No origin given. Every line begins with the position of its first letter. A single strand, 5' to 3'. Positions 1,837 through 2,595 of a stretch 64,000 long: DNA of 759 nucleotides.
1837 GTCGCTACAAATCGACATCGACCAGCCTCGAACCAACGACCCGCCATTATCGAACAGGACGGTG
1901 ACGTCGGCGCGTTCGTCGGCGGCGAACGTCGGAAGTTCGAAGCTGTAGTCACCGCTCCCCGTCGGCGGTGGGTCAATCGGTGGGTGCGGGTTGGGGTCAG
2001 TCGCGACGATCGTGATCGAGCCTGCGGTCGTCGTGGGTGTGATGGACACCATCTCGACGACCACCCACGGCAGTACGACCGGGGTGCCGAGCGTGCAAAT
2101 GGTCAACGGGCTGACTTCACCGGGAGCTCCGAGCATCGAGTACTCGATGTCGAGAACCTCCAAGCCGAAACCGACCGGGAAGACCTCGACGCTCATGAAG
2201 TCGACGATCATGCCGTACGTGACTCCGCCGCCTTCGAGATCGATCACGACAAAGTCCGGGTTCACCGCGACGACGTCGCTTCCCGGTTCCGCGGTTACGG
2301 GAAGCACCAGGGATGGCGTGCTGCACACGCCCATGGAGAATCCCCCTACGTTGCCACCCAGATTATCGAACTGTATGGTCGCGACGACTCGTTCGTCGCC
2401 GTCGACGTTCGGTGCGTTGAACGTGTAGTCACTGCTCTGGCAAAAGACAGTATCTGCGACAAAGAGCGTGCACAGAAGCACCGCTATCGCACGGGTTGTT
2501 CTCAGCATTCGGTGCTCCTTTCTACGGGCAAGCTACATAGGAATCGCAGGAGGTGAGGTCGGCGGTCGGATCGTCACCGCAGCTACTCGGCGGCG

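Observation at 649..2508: Three tandem cohesin-like repeats plus dockerin-like module: scaffoldin-like architecture outside a cellulolytic context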

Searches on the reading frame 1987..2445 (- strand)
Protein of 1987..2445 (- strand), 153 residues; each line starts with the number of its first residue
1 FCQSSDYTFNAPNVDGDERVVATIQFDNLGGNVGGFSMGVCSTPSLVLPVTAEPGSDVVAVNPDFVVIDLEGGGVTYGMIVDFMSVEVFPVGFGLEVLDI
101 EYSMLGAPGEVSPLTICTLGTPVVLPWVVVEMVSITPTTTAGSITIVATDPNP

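Call 13: search_solved_structures(query=A1, max_evalue=10, show_alignments=3)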
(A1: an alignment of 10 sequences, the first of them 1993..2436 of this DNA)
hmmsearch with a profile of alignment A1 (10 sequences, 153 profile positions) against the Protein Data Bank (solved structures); distinct sequences matched with E-value up to 10: 1.
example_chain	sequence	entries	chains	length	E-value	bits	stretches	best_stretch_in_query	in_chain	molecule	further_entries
4dh2_A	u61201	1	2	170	0.78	12.8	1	12-58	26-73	Cellulosome anchoring protein cohesin region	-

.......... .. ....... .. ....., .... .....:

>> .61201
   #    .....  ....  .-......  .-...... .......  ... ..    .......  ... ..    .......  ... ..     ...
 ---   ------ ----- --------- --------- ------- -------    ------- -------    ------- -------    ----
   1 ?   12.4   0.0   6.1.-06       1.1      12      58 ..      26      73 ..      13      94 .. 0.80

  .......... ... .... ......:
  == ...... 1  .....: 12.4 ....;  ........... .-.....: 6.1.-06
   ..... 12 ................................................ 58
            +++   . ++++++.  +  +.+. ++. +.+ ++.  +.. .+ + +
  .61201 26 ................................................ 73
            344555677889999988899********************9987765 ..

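Call 20: search_protein_representatives(alignment_id=A1)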
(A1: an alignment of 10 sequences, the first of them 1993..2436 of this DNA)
Query: 10 sequences, 153 profile positions. Proteins with E-value up to 0.001 (for the whole library): 1973; up to 1e-10: 1106; up to 1e-30: 173. The best 150 are listed.
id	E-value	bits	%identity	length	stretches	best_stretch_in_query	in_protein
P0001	4.3e-148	504.0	-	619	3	2-152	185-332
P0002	2.5e-138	472.3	-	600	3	2-153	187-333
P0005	3.2e-103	358.3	-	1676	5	16-148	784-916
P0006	1.6e-85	300.9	-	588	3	3-150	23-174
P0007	2.4e-82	290.6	-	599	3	3-148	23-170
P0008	2.3e-81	287.3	-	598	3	3-151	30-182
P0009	6.3e-80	282.7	-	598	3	2-148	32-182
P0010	5.0e-78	276.5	-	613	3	5-151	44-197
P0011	8.0e-74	262.9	-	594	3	3-149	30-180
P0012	8.9e-74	262.7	-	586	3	4-149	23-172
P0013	1.6e-72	258.7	-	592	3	5-151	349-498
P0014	1.9e-72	258.4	-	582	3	2-151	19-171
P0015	2.7e-71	254.6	-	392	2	2-153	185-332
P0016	6.6e-71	253.4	-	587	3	2-147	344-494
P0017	1.0e-70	252.8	-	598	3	18-149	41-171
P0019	2.3e-63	228.9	-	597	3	2-150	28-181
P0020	9.9e-62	223.6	-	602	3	2-150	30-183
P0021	3.5e-60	218.6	-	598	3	3-148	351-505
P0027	1.0e-56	207.3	-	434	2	4-148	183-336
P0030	1.8e-53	196.8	-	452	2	9-151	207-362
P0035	9.4e-52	191.2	-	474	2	3-152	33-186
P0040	2.2e-48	180.3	-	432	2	4-151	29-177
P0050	2.0e-45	170.6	-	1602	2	4-150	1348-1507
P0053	1.0e-44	168.3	-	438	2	3-151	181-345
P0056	1.1e-44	168.3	-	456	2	10-151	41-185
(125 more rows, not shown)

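Call 34: search_protein_families(library=pfam, proteins=[P0006, P0008, P0009, P0010, P0011, P0012, P0016, P0019, P0020, P0021], max_evalue=0.1)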
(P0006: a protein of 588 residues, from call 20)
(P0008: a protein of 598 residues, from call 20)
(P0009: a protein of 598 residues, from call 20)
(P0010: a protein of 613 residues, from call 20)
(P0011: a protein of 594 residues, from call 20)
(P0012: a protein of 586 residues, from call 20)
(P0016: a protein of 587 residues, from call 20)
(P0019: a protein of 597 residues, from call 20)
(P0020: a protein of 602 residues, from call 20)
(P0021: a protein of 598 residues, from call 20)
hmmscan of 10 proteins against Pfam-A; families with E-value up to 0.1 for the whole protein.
P0006 (588 aa): 2 families
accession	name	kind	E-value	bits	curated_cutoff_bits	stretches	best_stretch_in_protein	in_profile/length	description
PF00963.24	Cohesin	-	2.5e-11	44.4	24.1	2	344-465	2-119/139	Cohesin domain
PF00404.24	Dockerin_1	-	0.022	15.4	22.9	1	501-552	2-52/57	Dockerin type I domain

P0008 (598 aa): 1 family
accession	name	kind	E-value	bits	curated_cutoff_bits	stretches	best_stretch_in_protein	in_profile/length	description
PF00963.24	Cohesin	-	2.5e-07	31.4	24.1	1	353-405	4-58/139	Cohesin domain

P0009 (598 aa): 1 family
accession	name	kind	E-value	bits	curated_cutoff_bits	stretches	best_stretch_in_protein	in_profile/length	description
PF00963.24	Cohesin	-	2.4e-09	38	24.1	1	354-405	2-55/139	Cohesin domain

P0010 (613 aa): 1 family
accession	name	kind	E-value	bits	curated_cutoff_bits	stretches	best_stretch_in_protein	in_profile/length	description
PF00963.24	Cohesin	-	0.0015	19.2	24.1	0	211-253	11-55/139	Cohesin domain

P0011 (594 aa): 0 families

P0012 (586 aa): 1 family
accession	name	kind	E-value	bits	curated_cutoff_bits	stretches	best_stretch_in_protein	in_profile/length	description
PF00963.24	Cohesin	-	6.2e-06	26.9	24.1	1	348-394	7-55/139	Cohesin domain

P0016 (587 aa): 2 families
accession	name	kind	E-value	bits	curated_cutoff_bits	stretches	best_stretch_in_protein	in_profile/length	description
PF00963.24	Cohesin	-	4.1e-06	27.5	24.1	1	356-467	10-118/139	Cohesin domain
PF00404.24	Dockerin_1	-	0.033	14.8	22.9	1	502-547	2-48/57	Dockerin type I domain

P0019 (597 aa): 1 family
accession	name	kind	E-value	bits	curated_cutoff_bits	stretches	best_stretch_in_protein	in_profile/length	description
PF00963.24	Cohesin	-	1e-05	26.2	24.1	0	351-401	3-55/139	Cohesin domain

P0020 (602 aa): 1 family
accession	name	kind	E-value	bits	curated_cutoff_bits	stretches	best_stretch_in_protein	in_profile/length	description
PF00963.24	Cohesin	-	2.9e-06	28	24.1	0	197-238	10-53/139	Cohesin domain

P0021 (598 aa): 1 family
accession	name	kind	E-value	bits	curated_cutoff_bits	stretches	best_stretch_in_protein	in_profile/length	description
PF00404.24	Dockerin_1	-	0.022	15.4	22.9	1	514-565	4-52/57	Dockerin type I domain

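Call 39: find_encoding_contigs(protein=P0006, flank=10000, max_places=2)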
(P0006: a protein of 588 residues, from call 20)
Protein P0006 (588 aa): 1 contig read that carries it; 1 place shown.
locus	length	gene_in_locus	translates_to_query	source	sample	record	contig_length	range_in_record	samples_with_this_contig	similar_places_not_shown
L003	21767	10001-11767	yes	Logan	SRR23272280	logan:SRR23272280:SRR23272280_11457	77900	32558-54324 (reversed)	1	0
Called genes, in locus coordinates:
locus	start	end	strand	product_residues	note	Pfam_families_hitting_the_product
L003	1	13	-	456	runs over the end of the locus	-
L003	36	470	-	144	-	PF00404:Dockerin_1 (weak)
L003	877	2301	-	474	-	PF01839:FG-GAP (weak), PF13517:FG-GAP_3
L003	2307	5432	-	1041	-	PF04542:Sigma70_r2, PF08281:Sigma70_r4_2, PF04545:Sigma70_r4 (weak), PF02369:Big_1 (faint), PF13715:CarbopepD_reg_2 (faint), PF22904:NOMO1-like_2nd (faint), PF25020:TTR_TEN1-4 (faint), PF13620:CarboxypepD_reg (weak)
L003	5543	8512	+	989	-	-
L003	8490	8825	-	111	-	-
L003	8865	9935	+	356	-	PF00404:Dockerin_1 (faint)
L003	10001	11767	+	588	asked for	PF00963:Cohesin (weak)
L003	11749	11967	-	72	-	-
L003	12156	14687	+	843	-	PF05954:Phage_GPD, PF04717:Phage_base_V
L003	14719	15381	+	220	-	-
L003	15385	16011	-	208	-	PF07258:COMM_domain (faint)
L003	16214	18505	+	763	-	PF09937:DUF2169, PF13576:Pentapeptide_3 (faint), PF13599:Pentapeptide_4 (weak), PF25296:Decapeptide (faint), PF00805:Pentapeptide, PF13599:Pentapeptide_4 (weak), PF00805:Pentapeptide (weak)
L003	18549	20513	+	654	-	-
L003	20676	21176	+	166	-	-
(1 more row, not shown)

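Call 41: find_encoding_contigs(protein=P0008, flank=10000, max_places=2)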
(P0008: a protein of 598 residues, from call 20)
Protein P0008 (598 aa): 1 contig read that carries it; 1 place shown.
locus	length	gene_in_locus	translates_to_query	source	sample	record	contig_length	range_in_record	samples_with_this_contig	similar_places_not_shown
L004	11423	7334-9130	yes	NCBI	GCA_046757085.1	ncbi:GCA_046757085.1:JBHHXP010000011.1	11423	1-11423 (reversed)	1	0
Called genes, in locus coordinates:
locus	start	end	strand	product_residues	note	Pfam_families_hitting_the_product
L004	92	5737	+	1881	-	PF01835:MG2, PF17791:MG3 (weak), PF07703:A2M_BRD (weak), PF00207:A2M, PF07678:TED_complement (faint), PF17973:bMG10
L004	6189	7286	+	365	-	PF00404:Dockerin_1 (weak)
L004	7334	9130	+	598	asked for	PF00963:Cohesin (faint)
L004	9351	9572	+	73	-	-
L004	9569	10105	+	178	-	-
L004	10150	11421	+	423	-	PF01566:Nramp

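Call 49: search_solved_structures(query=A3, max_evalue=1, show_alignments=2)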
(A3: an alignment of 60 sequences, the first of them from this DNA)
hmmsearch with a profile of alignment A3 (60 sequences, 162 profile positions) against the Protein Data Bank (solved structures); distinct sequences matched with E-value up to 1: 15.
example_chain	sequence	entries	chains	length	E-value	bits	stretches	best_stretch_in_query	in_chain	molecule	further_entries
5lxv_A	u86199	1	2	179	0.00045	23.4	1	7-63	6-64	Scaffoldin C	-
1qzn_A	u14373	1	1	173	0.0059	19.8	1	5-132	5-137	cellulosomal scaffoldin adaptor protein B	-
3f2l_A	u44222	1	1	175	0.0069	19.6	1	7-132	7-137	Cellulosomal scaffoldin adaptor protein B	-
1zv9_A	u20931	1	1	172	0.0073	19.5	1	7-132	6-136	Cellulosomal scaffoldin adaptor protein B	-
3bwz_A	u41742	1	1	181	0.0077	19.4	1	7-132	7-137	Cellulosomal scaffoldin adaptor protein B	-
4uyp_A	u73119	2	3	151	0.01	19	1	9-75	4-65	Cellulosomal scaffoldin anchoring protein C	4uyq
4dh2_A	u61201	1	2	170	0.011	18.9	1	8-61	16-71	Cellulosome anchoring protein cohesin region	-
5nrk_A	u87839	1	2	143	0.022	17.9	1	5-61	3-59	Endoglucanase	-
6kg8_A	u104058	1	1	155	0.031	17.4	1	4-63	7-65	Probably cellulosomal scaffolding protein, secreted cellulose-binding and cohesin domain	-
5nrm_A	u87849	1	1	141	0.036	17.2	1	6-61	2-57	Endoglucanase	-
6kgc_A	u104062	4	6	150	0.039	17.1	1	3-62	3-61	Probably cellulosomal scaffolding protein, secreted cellulose-binding and cohesin domain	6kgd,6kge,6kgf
10uy_A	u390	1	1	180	0.044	16.9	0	102-158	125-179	Cohesin domain number 4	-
1aoh_A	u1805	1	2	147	0.073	16.2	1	9-79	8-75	Cellulosomal-scaffolding protein A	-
7urp_A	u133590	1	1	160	0.08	16.1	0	13-56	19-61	Ribonucleases G and E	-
3kcp_A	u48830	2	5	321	0.24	14.6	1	7-64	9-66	Cellulosomal-scaffolding protein A | Cellulosome anchoring protein cohesin region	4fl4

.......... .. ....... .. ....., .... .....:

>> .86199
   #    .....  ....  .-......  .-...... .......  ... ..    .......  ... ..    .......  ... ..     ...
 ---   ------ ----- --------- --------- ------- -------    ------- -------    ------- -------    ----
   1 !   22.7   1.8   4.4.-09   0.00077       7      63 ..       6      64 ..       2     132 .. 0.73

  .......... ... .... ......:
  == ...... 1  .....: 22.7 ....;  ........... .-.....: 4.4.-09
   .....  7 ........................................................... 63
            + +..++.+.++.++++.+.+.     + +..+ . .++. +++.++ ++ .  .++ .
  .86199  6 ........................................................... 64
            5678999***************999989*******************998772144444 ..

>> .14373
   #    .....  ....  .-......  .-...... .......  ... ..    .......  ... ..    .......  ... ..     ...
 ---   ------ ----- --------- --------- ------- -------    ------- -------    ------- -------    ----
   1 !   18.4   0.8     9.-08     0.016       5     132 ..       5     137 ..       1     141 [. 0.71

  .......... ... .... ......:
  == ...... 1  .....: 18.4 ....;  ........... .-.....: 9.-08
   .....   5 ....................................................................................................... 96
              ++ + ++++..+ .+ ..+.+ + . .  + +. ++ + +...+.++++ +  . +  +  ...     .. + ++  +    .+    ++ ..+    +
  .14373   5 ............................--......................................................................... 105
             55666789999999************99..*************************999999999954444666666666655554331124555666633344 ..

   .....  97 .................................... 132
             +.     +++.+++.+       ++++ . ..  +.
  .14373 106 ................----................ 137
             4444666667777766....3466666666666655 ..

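Call 57: list_cluster_members(proteins=[P0011, P0012, P0013, P0014, P0016, P0017, P0027, P0030, P0035, P0050])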
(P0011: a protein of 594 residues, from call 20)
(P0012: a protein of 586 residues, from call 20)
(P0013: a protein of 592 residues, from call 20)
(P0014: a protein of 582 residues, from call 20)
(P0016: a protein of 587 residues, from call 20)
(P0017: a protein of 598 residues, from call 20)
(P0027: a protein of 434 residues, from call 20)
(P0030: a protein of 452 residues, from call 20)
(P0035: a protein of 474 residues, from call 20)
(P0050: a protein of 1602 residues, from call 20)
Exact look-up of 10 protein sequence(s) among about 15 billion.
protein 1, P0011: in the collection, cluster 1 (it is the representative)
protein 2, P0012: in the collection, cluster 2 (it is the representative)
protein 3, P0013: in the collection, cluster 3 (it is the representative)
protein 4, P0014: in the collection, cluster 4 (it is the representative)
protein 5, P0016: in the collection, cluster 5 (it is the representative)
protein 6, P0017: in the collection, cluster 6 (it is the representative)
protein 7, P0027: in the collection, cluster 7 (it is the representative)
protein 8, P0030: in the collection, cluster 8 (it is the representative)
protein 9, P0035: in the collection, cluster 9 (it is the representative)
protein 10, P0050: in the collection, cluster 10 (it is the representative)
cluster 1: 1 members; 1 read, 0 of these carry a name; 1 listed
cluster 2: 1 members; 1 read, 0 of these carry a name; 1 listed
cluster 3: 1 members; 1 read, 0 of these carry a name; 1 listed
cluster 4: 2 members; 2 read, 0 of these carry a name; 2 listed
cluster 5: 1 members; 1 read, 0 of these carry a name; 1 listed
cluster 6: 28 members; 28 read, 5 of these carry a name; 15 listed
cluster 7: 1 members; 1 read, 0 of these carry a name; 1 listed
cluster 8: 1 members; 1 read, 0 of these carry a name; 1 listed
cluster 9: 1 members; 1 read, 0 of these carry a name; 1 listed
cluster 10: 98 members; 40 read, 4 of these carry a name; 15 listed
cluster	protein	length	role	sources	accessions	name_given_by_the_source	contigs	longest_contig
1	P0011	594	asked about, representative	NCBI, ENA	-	-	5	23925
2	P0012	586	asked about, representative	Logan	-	-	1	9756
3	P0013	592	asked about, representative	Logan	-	-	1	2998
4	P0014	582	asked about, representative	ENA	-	-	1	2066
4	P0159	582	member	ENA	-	-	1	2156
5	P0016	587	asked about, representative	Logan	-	-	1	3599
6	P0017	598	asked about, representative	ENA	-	-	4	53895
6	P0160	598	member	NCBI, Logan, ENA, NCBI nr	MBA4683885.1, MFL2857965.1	MAG: hypothetical protein H2076_02645 [Planctomycetes bacterium] | hypothetical protein [Planctomycetota bacterium]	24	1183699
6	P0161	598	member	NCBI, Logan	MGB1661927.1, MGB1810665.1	MAG: hypothetical protein ACPHQT_10340 [Planctomycetota bacterium]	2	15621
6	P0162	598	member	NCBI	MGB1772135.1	MAG: hypothetical protein ACPHP7_07865 [Planctomycetota bacterium]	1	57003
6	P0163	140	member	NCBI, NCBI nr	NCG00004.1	MAG: hypothetical protein GWP39_10895, partial [Planctomycetia bacterium] | hypothetical protein [Planctomycetia bacterium]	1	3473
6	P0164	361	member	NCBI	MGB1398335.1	MAG: hypothetical protein ACPG7R_10880, partial [Planctomycetota bacterium]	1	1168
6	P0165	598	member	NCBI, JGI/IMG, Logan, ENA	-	-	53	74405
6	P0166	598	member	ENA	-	-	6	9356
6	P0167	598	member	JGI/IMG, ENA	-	-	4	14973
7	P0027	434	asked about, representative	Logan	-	-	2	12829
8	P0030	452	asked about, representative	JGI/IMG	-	-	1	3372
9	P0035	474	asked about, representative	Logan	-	-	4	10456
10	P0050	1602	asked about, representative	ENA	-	-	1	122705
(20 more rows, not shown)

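Call 58: predict_structure(alignment_id=A3)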
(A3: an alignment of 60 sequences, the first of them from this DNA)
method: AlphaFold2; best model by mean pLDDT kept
length: 153 residues; sequences in the alignment: 60
mean_pLDDT: 96.6   pTM: 0.89
mean pLDDT of the five models: 96.6, 96.6, 96.4, 96.0, 95.9
residues with pLDDT >= 90: 145; 70-90: 5; 50-70: 3; < 50: 0
segments of 3 or more residues with pLDDT < 50: none
pLDDT, mean of each block of 10 residues (from residue 1): 86 98 98 98 98 98 98 97 96 98 98 98 97 97 97 80
secondary structure, 60 per line:
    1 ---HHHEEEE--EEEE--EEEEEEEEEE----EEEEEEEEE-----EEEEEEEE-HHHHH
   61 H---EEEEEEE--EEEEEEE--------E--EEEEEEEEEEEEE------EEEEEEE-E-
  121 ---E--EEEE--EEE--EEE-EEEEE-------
elements in order: E7-10 E13-16 E19-28 E33-41 E47-54 H56-61 E65-71 E74-80 E92-104 E111-117 E127-130 E133-135 E138-140 E142-146
